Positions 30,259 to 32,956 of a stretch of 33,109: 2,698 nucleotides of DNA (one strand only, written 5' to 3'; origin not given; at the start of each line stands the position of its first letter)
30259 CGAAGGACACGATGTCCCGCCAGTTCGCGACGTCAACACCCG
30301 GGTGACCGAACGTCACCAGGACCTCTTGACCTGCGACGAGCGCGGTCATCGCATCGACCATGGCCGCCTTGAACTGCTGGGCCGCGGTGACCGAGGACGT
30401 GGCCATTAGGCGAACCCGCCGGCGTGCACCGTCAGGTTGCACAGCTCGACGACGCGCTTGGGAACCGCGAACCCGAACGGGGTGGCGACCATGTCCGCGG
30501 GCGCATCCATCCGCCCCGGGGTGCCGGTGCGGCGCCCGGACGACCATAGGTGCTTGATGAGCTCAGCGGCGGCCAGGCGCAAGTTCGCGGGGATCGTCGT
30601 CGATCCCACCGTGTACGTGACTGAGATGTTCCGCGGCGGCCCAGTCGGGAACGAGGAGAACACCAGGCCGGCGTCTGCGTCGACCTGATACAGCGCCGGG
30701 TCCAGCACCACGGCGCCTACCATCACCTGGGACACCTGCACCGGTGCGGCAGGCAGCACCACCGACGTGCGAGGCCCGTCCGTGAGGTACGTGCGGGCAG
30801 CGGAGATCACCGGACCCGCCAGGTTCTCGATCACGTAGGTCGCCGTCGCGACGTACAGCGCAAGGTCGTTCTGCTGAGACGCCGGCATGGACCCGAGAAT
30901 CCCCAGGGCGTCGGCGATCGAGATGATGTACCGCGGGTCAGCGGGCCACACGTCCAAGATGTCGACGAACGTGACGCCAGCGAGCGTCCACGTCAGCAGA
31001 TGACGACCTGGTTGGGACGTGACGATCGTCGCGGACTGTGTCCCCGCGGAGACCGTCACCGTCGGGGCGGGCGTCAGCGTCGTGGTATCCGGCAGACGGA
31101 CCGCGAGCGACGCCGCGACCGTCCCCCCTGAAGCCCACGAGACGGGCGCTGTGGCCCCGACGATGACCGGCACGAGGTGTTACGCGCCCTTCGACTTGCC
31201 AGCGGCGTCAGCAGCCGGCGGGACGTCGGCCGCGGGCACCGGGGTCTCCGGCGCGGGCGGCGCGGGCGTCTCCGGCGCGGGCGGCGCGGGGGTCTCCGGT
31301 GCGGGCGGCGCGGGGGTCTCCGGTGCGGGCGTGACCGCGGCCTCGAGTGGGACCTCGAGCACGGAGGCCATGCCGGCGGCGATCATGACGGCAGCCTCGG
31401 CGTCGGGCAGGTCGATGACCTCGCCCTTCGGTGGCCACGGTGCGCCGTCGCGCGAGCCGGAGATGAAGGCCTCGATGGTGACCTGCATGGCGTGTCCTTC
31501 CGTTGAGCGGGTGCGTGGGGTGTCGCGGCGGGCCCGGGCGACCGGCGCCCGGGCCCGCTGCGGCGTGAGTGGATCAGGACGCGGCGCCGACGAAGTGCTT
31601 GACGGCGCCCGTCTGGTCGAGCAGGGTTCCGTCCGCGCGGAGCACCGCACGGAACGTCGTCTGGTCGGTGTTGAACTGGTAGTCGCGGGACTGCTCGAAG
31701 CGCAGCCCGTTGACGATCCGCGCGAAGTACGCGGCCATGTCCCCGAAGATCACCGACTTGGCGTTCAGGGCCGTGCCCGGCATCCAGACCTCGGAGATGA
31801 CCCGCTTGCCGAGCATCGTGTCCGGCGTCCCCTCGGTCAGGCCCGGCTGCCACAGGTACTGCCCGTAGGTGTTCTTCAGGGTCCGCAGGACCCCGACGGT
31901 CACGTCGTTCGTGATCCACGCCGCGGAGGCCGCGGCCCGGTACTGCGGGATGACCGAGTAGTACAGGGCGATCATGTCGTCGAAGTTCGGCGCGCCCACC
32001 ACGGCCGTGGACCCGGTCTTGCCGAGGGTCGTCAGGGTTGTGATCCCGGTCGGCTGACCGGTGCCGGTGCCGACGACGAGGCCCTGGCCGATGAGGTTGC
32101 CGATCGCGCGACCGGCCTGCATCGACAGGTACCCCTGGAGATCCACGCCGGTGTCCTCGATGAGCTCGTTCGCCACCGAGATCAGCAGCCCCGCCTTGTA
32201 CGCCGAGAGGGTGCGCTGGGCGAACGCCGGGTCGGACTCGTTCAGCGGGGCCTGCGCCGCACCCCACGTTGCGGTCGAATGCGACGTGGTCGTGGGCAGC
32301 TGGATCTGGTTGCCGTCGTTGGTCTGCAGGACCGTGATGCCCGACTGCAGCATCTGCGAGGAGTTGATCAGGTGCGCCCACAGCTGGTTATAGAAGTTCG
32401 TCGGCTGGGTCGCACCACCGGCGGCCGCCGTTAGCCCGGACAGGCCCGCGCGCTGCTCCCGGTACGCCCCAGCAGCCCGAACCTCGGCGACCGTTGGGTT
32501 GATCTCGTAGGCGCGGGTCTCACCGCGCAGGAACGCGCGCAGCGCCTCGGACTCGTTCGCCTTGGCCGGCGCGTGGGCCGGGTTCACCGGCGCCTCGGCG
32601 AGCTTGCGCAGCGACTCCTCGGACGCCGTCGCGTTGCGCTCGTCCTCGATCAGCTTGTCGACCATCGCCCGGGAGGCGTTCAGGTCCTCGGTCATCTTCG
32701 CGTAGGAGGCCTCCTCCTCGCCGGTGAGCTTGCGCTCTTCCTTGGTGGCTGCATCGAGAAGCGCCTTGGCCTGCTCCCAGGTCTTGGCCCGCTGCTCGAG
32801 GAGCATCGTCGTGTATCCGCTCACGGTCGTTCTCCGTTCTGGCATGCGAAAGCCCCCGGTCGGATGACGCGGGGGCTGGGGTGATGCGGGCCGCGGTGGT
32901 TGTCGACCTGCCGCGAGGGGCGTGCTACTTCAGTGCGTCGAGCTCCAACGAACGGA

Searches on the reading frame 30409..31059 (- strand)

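Call 12: search_protein_families(library=phrogs, proteins=[window:30409-31059:-], max_evalue=0.001)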
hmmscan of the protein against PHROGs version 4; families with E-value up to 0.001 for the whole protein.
window:30409-31059:- (217 aa): 2 families
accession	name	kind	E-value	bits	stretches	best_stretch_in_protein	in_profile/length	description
phrog_442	-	connector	1.6e-19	71.3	1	4-178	41-228/270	head-tail adaptor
phrog_783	-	connector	0.0005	20.5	1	98-174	98-183/254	head-tail adaptor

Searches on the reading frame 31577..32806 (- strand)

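Call 12: search_protein_families(library=phrogs, proteins=[window:31577-32806:-], max_evalue=0.001)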
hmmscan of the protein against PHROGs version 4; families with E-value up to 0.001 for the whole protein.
window:31577-32806:- (410 aa): 4 families
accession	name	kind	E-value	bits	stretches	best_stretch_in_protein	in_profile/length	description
phrog_10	-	head and packaging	9.1e-67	227.6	1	2-400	268-629/752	major head protein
phrog_617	-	head and packaging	4.8e-26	92.8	1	6-383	210-596/626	major head protein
phrog_15928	-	head and packaging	7.1e-19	69.5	1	216-398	2-171/185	major head protein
phrog_17162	-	unknown function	3.6e-05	24.9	1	326-405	2-80/85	-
